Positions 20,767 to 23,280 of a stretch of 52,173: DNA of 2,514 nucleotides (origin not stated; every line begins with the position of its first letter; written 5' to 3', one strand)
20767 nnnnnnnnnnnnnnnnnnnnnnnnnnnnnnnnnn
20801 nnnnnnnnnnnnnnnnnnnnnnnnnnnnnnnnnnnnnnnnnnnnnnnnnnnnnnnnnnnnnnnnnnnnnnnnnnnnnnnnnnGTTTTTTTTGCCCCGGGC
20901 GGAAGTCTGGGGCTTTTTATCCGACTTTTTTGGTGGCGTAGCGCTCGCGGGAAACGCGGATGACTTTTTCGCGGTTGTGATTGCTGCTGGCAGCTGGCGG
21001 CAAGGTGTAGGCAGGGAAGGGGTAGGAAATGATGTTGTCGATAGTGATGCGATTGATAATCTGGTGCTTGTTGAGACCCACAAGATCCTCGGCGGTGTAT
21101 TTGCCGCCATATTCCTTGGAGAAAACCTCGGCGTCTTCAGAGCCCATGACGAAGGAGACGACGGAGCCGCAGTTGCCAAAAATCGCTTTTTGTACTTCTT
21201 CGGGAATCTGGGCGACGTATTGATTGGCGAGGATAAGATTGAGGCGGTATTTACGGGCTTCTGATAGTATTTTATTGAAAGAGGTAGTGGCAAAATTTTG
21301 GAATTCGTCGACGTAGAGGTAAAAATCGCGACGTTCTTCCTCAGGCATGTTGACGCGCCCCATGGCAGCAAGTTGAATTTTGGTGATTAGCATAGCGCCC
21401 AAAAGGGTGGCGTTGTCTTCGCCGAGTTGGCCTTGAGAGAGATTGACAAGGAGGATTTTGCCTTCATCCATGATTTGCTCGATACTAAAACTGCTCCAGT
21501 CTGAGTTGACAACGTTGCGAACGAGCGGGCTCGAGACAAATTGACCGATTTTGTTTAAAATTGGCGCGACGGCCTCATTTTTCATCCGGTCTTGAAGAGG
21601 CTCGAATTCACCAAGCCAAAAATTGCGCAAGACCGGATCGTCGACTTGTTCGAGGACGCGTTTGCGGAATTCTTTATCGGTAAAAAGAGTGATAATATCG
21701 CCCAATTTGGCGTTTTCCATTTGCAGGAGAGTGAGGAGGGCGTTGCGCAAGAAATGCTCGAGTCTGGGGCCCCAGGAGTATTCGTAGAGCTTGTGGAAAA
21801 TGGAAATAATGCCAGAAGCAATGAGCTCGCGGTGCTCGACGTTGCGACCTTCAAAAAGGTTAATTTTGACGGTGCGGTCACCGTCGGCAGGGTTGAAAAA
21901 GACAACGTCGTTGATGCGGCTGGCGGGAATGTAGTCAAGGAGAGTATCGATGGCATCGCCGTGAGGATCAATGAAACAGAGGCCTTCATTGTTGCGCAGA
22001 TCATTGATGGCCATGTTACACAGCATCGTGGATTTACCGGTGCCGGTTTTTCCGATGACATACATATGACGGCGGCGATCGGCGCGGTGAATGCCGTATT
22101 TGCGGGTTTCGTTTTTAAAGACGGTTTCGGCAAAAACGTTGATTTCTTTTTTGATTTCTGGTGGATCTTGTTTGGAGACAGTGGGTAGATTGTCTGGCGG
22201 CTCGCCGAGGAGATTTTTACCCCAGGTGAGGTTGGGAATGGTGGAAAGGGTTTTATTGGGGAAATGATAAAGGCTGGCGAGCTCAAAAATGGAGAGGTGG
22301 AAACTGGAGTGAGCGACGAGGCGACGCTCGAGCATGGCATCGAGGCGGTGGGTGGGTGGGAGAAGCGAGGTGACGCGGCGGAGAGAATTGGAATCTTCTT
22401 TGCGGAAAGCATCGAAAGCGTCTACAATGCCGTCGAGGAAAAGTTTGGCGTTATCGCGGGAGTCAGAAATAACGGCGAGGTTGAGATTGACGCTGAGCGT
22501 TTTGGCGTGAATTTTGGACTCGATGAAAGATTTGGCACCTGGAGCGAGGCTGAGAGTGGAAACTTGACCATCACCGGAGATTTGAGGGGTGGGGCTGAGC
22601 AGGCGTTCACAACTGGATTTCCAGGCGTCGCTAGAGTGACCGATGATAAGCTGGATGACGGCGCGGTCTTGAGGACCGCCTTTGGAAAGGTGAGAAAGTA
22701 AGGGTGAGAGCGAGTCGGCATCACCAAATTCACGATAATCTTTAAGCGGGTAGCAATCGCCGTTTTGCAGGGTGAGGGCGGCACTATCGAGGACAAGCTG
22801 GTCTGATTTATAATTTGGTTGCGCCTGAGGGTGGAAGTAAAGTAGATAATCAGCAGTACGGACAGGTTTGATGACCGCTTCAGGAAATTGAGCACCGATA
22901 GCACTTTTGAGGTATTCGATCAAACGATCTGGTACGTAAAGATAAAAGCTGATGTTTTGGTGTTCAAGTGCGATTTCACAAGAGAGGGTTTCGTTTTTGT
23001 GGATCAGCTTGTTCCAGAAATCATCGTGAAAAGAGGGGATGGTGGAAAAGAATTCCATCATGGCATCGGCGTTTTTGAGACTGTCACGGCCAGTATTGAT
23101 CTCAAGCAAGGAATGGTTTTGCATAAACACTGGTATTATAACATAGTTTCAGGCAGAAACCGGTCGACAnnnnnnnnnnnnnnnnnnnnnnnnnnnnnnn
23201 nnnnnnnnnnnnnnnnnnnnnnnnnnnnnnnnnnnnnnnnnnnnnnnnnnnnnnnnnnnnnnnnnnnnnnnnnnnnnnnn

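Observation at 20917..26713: Giant tail-fibre-like type-II membrane protein paired with a TM-less VirD4/TraG-like ATPase, 8.7 kb from the VirB4 operon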

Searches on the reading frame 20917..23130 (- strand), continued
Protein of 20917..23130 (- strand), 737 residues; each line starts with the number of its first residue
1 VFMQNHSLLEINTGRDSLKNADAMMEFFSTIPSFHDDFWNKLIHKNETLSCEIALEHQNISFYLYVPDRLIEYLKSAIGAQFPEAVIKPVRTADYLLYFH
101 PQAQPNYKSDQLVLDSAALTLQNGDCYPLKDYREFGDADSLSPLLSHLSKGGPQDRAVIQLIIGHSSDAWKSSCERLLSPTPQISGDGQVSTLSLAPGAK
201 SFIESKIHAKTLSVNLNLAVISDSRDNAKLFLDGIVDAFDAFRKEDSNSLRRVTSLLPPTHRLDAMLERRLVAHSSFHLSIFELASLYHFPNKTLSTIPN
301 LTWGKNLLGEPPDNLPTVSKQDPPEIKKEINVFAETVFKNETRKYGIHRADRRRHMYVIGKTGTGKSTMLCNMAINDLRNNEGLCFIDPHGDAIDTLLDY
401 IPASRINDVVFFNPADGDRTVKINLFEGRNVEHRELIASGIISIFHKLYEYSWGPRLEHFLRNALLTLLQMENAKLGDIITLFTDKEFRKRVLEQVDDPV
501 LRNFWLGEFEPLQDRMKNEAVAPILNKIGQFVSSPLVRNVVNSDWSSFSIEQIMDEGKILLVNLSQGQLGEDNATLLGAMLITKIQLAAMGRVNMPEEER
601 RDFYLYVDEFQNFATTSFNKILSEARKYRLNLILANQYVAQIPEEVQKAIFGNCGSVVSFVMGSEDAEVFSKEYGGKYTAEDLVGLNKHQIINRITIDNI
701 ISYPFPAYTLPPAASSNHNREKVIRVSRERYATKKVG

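Call 99: get_annotated_region(hit=H13, flank=8000)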
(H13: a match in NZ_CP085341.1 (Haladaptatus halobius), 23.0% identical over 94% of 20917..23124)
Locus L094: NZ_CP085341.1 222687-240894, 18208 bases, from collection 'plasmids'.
description: Haladaptatus halobius strain PSR5 plasmid unnamed5, complete sequence
organism: Haladaptatus halobius (NCBI taxid 2884875)
taxonomy: Archaea; Euryarchaeota; Halobacteria; Halobacteriales; Haladaptataceae; Haladaptatus; Haladaptatus halobius
host: -; source: cell culture,saline soil; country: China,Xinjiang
typing (MOB-suite, as given by PLSDB): non-mobilizable
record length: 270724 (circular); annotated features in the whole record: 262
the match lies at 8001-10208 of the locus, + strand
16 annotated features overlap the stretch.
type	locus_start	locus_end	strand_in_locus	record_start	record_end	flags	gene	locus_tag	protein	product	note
CDS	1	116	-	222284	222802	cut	-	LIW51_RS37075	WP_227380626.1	hypothetical protein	-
CDS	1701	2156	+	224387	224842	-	-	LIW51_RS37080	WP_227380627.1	hypothetical protein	-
CDS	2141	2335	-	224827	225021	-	-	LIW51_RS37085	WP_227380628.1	hypothetical protein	-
CDS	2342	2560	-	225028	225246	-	-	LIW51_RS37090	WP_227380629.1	hypothetical protein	-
CDS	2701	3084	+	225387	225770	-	-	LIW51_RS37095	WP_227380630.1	hypothetical protein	-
CDS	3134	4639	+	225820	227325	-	-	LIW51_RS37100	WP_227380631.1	hypothetical protein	-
CDS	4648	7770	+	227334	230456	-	-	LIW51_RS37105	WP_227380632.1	hypothetical protein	-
CDS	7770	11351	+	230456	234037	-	-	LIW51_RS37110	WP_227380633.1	type IV secretion system DNA-binding domain-containing protein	-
CDS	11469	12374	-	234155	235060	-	-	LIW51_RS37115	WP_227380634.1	DUF3267 domain-containing protein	-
CDS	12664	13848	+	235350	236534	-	-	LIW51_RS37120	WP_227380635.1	hypothetical protein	-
CDS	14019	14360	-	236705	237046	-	-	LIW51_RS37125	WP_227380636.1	type II toxin-antitoxin system PemK/MazF family toxin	-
CDS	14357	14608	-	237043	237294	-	-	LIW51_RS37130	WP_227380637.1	AbrB/MazE/SpoVT family DNA-binding domain-containing protein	-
CDS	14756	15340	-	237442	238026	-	-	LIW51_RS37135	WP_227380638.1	site-specific integrase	GO:0015074 - DNA integration [Evidence IEA]; GO:0006310 - DNA recombination [Evidence IEA]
CDS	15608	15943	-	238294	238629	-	-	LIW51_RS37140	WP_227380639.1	hypothetical protein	-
CDS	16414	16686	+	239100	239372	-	-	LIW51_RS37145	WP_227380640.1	PadR family transcriptional regulator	-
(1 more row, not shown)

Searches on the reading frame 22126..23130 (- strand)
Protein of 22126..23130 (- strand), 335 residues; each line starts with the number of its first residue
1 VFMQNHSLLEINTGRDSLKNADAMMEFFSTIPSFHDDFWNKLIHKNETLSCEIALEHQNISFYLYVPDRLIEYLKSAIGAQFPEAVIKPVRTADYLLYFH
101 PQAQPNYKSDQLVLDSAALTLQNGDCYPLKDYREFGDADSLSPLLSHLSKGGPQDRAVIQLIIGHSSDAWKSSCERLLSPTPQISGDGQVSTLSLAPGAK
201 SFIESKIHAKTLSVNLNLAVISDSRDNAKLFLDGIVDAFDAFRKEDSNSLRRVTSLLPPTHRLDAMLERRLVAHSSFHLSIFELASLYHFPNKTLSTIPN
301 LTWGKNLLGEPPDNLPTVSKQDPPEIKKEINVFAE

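Call 58: search_solved_structures(query=A3, max_evalue=10, show_alignments=2)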
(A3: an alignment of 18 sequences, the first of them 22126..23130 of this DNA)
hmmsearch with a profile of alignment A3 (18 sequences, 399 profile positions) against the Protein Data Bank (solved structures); distinct sequences matched with E-value up to 10: 1.
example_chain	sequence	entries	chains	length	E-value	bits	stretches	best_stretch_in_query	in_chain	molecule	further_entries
3gtu_B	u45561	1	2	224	0.28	13.4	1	264-322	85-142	GLUTATHIONE S-TRANSFERASE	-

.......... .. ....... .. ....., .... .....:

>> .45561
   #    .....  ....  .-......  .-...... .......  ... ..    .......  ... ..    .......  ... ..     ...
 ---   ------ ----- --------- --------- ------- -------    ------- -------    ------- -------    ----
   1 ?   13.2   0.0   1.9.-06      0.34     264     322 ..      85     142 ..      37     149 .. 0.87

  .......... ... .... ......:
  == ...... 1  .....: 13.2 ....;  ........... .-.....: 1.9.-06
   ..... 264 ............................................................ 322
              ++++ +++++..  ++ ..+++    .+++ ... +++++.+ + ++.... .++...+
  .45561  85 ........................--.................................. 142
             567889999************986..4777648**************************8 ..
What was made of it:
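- Closest known: VirB4/TrwK ATPase of plasmid R388. Different: A DUF8128 profile finds nothing relevant among PDB sequences (call 58).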
